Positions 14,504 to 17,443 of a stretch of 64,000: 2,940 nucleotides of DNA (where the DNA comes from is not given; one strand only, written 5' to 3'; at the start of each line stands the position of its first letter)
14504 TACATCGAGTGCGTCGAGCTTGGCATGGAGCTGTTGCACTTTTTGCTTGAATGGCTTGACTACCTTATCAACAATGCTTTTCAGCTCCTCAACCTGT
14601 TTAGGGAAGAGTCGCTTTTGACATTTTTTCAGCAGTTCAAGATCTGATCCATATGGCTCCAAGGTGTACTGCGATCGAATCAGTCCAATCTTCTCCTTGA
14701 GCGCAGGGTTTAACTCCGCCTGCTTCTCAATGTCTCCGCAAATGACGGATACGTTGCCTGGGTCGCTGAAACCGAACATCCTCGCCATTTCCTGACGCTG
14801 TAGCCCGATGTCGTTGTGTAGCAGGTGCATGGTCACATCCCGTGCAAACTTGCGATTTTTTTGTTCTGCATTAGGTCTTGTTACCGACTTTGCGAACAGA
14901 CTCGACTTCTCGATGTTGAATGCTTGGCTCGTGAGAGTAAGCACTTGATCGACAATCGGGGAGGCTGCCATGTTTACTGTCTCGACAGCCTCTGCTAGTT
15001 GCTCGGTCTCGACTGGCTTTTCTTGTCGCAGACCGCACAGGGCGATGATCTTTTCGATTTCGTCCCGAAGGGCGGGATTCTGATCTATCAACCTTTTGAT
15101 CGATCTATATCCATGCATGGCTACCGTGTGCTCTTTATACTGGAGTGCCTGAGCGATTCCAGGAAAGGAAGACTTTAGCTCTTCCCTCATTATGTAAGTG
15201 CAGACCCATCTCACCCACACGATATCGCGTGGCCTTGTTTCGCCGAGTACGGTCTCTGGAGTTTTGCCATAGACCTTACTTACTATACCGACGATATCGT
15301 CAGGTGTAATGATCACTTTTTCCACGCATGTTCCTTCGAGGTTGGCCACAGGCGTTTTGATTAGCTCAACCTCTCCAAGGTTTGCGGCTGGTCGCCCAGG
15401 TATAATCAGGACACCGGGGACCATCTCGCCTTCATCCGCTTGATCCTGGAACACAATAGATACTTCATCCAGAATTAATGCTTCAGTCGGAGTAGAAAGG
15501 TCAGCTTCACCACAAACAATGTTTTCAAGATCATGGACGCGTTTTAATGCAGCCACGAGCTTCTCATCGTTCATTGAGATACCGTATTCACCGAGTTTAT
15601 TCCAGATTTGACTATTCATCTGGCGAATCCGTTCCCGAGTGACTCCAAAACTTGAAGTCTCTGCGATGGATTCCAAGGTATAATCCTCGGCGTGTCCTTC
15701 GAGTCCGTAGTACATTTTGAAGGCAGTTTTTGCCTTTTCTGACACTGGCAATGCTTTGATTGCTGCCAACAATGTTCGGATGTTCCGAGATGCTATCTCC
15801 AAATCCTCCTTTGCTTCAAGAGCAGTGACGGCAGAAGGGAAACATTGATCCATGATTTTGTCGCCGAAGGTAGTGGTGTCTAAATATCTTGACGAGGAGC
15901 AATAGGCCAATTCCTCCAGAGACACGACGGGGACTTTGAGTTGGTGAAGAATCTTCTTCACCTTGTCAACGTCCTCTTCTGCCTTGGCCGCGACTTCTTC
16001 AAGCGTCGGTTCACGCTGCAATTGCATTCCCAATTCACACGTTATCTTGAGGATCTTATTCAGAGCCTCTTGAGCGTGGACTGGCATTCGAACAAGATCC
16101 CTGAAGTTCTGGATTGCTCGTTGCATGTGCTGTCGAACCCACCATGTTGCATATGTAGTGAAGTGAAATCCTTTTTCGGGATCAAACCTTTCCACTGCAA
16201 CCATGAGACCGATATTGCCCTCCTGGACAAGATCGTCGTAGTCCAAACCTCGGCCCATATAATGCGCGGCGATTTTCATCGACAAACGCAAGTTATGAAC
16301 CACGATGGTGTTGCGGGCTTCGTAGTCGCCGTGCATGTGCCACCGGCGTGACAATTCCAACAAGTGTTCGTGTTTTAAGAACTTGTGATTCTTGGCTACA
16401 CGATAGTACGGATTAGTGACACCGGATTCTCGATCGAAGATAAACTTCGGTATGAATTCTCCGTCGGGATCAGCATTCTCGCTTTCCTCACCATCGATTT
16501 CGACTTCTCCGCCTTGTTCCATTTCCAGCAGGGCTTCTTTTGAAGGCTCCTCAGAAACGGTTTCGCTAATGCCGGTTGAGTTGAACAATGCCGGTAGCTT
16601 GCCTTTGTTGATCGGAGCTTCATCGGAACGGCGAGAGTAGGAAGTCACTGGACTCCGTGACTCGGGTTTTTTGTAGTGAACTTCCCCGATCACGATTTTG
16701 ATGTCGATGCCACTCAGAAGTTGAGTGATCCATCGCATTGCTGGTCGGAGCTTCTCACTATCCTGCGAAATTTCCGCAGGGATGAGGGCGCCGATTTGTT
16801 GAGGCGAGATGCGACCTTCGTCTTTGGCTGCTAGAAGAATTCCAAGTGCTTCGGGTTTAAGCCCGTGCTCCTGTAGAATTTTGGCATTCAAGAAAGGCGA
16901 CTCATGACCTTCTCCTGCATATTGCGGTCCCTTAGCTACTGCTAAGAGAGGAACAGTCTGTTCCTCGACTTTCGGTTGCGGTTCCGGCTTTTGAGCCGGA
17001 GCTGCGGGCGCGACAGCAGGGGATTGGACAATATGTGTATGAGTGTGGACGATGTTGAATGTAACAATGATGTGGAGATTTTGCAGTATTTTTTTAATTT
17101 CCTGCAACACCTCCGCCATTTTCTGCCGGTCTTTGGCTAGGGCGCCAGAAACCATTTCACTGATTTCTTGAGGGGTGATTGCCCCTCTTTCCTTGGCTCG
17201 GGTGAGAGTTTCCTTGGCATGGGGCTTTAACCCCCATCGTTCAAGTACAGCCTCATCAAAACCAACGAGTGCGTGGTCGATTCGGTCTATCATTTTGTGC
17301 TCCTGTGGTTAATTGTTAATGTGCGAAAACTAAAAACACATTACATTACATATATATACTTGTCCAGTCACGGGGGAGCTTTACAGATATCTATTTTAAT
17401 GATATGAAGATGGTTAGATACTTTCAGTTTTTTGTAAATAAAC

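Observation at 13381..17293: Giant sigma-70 fused to DnaA-domain-IV-like DNA-binding modules, with a stand-alone DnaA-IV-like gene next door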

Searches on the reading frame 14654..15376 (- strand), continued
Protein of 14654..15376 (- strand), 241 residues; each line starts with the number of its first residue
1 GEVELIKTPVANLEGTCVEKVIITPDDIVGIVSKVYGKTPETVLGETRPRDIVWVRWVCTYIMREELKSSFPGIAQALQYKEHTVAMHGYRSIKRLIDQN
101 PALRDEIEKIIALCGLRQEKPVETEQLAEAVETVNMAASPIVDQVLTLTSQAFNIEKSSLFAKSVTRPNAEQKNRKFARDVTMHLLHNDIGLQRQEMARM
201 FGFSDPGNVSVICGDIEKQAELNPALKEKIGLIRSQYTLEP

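Call 74: search_protein_families(library=pfam, proteins=[P0154, P0156, P0189, P0197, P0222, P0225, P0227, P0271, P0283, P0226], max_evalue=0.0001)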
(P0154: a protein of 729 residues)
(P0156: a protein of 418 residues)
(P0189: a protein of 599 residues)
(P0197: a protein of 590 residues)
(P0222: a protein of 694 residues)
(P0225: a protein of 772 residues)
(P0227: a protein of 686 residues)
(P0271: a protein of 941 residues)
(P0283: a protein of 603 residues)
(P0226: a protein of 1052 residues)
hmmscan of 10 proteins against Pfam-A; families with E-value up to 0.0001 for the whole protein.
P0154 (729 aa): 5 families
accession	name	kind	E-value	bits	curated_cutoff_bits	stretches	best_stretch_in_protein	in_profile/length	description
PF04542.20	Sigma70_r2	-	3.2e-20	72.1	24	1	205-269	4-66/71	Sigma-70 region 2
PF08299.17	Bac_DnaA_C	-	1.2e-17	64.1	31.5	1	634-701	2-69/69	Bacterial dnaA protein helix-turn-helix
PF04545.22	Sigma70_r4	-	1.5e-11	44.1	24.1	1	393-439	6-47/50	Sigma-70, region 4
PF00140.25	Sigma70_r1_2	-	3.8e-07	30.4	22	1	169-195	6-32/34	Sigma-70 factor, region 1.2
PF04539.22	Sigma70_r3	-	3.9e-07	30.5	25.3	1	283-334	1-51/78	Sigma-70 region 3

P0156 (418 aa): 2 families
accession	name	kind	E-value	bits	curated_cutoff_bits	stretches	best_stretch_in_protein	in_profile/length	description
PF08299.17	Bac_DnaA_C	-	2.6e-15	56.6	31.5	1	326-393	1-68/69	Bacterial dnaA protein helix-turn-helix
PF04542.20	Sigma70_r2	-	1e-10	41.7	24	1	52-112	2-62/71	Sigma-70 region 2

P0189 (599 aa): 4 families
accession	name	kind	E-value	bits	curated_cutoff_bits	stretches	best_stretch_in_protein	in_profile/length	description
PF08299.17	Bac_DnaA_C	-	2.7e-30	104.6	31.5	2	375-441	3-69/69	Bacterial dnaA protein helix-turn-helix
PF04542.20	Sigma70_r2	-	9e-15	54.7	24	1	93-168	1-70/71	Sigma-70 region 2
PF04545.22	Sigma70_r4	-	6.2e-13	48.5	24.1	1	275-323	5-49/50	Sigma-70, region 4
PF00140.25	Sigma70_r1_2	-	4.5e-08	33.4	22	1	55-87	1-33/34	Sigma-70 factor, region 1.2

P0197 (590 aa): 4 families
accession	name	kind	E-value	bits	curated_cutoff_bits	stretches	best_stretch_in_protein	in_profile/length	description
PF08299.17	Bac_DnaA_C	-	2.2e-23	82.5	31.5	2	498-564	2-69/69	Bacterial dnaA protein helix-turn-helix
PF04545.22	Sigma70_r4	-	6.7e-15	54.8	24.1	1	280-325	9-48/50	Sigma-70, region 4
PF04542.20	Sigma70_r2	-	5e-14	52.3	24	1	91-160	4-68/71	Sigma-70 region 2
PF04539.22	Sigma70_r3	-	8.1e-08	32.7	25.3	1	173-225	2-53/78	Sigma-70 region 3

P0222 (694 aa): 3 families
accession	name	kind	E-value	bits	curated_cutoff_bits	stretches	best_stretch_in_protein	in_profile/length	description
PF08299.17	Bac_DnaA_C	-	1.7e-21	76.5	31.5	1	604-670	3-69/69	Bacterial dnaA protein helix-turn-helix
PF13589.12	HATPase_c_3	-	3.9e-20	72.7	25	1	28-138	3-113/137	Histidine kinase-, DNA gyrase B-, and HSP90-like ATPase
PF04545.22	Sigma70_r4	-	3.3e-09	36.6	24.1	1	530-578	3-48/50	Sigma-70, region 4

P0225 (772 aa): 4 families
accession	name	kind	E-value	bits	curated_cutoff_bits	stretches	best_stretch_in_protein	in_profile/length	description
PF04542.20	Sigma70_r2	-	1.1e-17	64.1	24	1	250-314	4-68/71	Sigma-70 region 2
PF08299.17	Bac_DnaA_C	-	3.5e-16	59.4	31.5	2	688-748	4-65/69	Bacterial dnaA protein helix-turn-helix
PF04545.22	Sigma70_r4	-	4.4e-06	26.5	24.1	0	450-473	19-42/50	Sigma-70, region 4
PF04539.22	Sigma70_r3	-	7.7e-05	23.2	25.3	0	326-374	1-49/78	Sigma-70 region 3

P0227 (686 aa): 4 families
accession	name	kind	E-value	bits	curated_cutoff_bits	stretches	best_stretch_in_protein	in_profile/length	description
PF04542.20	Sigma70_r2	-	3e-23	81.8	24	1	164-228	1-65/71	Sigma-70 region 2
PF04545.22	Sigma70_r4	-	4.9e-17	61.6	24.1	1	349-397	5-48/50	Sigma-70, region 4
PF08299.17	Bac_DnaA_C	-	2.9e-15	56.5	31.5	1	479-547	1-69/69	Bacterial dnaA protein helix-turn-helix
PF04539.22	Sigma70_r3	-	2.6e-11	43.9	25.3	1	245-318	3-72/78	Sigma-70 region 3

P0271 (941 aa): 2 families
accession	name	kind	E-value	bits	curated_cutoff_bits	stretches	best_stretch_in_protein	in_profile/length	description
PF08299.17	Bac_DnaA_C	-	1.8e-22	79.6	31.5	1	851-918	2-69/69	Bacterial dnaA protein helix-turn-helix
PF04545.22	Sigma70_r4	-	5.8e-17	61.4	24.1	1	763-813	2-48/50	Sigma-70, region 4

P0283 (603 aa): 8 families
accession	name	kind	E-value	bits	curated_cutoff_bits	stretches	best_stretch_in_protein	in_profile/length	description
PF00308.24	Bac_DnaA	-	1.8e-63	214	23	1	264-425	1-162/162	Bacterial DnaA ATPAse domain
PF08299.17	Bac_DnaA_C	-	2.2e-21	76.1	31.5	1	510-577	2-69/69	Bacterial dnaA protein helix-turn-helix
PF00004.35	AAA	-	1.4e-08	35.7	21.2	1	301-419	2-124/131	ATPase family associated with various cellular activities (AAA)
PF01695.23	IstB_IS21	-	1.4e-08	35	24.1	1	298-403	93-195/238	IstB-like ATP binding protein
PF13173.12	AAA_14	-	4.1e-06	27.3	27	1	298-384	3-86/129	AAA domain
PF13191.12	AAA_16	-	2.7e-05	25.2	32.6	1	298-391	25-125/167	AAA ATPase domain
PF13401.12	AAA_22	-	5.1e-05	24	27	0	300-377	8-98/130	AAA domain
PF03969.22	AFG1_ATPase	-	8.7e-05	22.1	27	0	296-408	60-172/361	AFG1-like ATPase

P0226 (1052 aa): 3 families
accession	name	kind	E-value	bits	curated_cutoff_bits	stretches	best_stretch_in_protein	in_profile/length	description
PF08299.17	Bac_DnaA_C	-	1.6e-36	124.6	31.5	2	441-496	2-58/69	Bacterial dnaA protein helix-turn-helix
PF01797.21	Y1_Tnp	-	5.8e-07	30.1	23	1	16-112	7-109/121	Transposase IS200 like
PF01047.28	MarR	-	9e-07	29.1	24.6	0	369-401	11-43/59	MarR family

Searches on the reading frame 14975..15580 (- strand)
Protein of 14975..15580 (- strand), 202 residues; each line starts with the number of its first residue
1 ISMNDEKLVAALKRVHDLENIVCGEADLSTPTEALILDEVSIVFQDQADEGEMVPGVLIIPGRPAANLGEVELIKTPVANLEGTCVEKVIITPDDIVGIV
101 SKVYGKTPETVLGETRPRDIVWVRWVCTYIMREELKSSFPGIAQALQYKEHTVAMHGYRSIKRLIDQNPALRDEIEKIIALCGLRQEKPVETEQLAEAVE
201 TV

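Call 10: search_protein_families(library=pfam, proteins=[window:14975-15580:-], max_evalue=10)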
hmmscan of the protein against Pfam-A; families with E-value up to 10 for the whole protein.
seq(202 aa): 2 families
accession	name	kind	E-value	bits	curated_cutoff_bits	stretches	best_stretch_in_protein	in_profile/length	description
PF08299.17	Bac_DnaA_C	-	7.6e-14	51.9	31.5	1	93-161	1-69/69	Bacterial dnaA protein helix-turn-helix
PF08990.16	Docking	-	0.045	13.9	20.9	1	3-15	1-13/29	Erythronolide synthase docking domain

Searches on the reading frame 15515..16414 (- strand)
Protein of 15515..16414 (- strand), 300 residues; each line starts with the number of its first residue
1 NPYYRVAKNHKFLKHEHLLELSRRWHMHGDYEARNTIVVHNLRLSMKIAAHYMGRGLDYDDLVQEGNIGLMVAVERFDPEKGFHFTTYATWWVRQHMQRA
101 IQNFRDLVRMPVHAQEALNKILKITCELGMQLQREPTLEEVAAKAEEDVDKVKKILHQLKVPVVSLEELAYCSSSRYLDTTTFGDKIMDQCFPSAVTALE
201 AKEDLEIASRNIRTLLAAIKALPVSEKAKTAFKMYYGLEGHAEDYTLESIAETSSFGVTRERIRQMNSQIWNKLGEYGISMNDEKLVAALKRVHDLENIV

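Call 10: search_protein_families(library=pfam, proteins=[window:15515-16414:-], max_evalue=10)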
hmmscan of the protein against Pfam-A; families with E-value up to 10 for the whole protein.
seq(300 aa): 6 families
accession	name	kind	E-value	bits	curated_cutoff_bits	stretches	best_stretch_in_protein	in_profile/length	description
PF04542.20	Sigma70_r2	-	1.5e-20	73.2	24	1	38-101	2-65/71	Sigma-70 region 2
PF04539.22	Sigma70_r3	-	1.2e-07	32.1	25.3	1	116-163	1-48/78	Sigma-70 region 3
PF04545.22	Sigma70_r4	-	2e-06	27.6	24.1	1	225-274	6-48/50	Sigma-70, region 4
PF02271.21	UCR_14kD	-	0.087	13.2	27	1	48-80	16-48/100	Ubiquinol-cytochrome C reductase complex 14kD subunit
PF21773.2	ODAD1_CC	-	0.091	12.3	27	1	128-179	235-283/287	ODAD1 central coiled coil region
PF08990.16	Docking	-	0.17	12.1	20.9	1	281-293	1-13/29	Erythronolide synthase docking domain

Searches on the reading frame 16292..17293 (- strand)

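Call 10: search_protein_families(library=pfam, proteins=[window:16292-17293:-], max_evalue=10)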
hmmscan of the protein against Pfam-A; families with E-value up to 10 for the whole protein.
seq(334 aa): 2 families
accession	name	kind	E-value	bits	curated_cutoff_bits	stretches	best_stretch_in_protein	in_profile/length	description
PF03979.19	Sigma70_r1_1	-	0.58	10.6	22.5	1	27-75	8-51/81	Sigma-70 factor, region 1.1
PF11848.13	DUF3368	-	2.5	8.5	27.3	1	150-163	5-18/46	Domain of unknown function (DUF3368)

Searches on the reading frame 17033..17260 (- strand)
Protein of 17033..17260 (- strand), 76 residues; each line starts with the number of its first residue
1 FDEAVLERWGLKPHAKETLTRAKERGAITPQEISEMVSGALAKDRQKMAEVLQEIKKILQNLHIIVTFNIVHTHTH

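Call 66: search_solved_structures(query=A4, max_evalue=10, show_alignments=3)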
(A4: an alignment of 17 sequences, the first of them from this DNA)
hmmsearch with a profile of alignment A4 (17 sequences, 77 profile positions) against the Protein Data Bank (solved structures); distinct sequences matched with E-value up to 10: 12.
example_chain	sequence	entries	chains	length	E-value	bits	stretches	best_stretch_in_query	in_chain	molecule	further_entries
2lw4_A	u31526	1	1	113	0.026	18.2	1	25-48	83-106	Transcription elongation factor A protein 2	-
6s6b_I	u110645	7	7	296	0.25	15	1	26-72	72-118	CRISPR-associated RAMP protein, Cmr6 family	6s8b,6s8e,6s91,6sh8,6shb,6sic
1h6o_A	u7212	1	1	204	0.45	14.2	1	27-62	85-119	TELOMERIC REPEAT BINDING FACTOR 1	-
5wir_B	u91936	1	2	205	0.45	14.2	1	27-62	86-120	Telomeric repeat-binding factor 1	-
5xup_A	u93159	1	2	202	0.45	14.2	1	27-62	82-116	Telomeric repeat-binding factor 1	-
3bqo_A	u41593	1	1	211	0.47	14.2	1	27-62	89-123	Telomeric repeat-binding factor 1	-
8w8g_A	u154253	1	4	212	0.48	14.1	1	27-62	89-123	Telomeric repeat-binding factor 1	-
3l82_A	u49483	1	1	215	0.49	14.1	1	27-62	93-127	Telomeric repeat-binding factor 1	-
9hcl_A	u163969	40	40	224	0.52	14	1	27-61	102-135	Telomeric repeat-binding factor 1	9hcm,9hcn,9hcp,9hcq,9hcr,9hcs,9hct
9dvi_B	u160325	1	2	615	2.3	11.9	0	30-48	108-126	Chaperone protein DnaK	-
7bqr_A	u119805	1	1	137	2.6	11.8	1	11-59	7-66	Mussoc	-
4tzh_A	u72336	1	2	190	3.1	11.5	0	13-43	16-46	LIC12234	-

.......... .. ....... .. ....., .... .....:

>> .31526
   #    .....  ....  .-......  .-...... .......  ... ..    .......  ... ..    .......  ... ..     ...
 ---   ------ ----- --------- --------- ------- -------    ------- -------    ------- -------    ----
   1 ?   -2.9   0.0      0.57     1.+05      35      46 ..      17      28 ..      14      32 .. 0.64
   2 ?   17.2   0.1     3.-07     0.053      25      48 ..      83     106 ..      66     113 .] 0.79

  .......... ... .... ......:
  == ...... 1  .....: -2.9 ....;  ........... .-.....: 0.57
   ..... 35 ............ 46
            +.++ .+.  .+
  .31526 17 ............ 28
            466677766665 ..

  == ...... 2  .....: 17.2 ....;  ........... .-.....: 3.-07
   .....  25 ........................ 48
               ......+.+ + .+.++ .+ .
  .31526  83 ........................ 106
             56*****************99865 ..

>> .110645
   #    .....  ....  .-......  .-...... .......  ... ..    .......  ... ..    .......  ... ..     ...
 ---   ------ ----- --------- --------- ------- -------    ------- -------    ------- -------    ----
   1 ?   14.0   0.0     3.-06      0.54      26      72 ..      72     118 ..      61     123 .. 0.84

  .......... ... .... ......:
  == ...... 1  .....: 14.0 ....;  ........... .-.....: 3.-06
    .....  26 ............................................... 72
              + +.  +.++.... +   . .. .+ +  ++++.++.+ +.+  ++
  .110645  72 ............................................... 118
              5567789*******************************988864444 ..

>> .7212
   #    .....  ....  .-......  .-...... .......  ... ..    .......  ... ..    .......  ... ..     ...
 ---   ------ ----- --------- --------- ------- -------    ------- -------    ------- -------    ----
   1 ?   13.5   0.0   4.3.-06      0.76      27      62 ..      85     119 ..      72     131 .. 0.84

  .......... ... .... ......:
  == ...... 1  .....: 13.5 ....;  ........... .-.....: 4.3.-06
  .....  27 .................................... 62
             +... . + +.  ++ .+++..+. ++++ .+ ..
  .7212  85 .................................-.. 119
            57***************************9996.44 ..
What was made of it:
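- On Group 1 (primary) sigma / RpoD: There is no PDB hit (call 66).
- Tried and rejected: Nothing significant (call 66).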
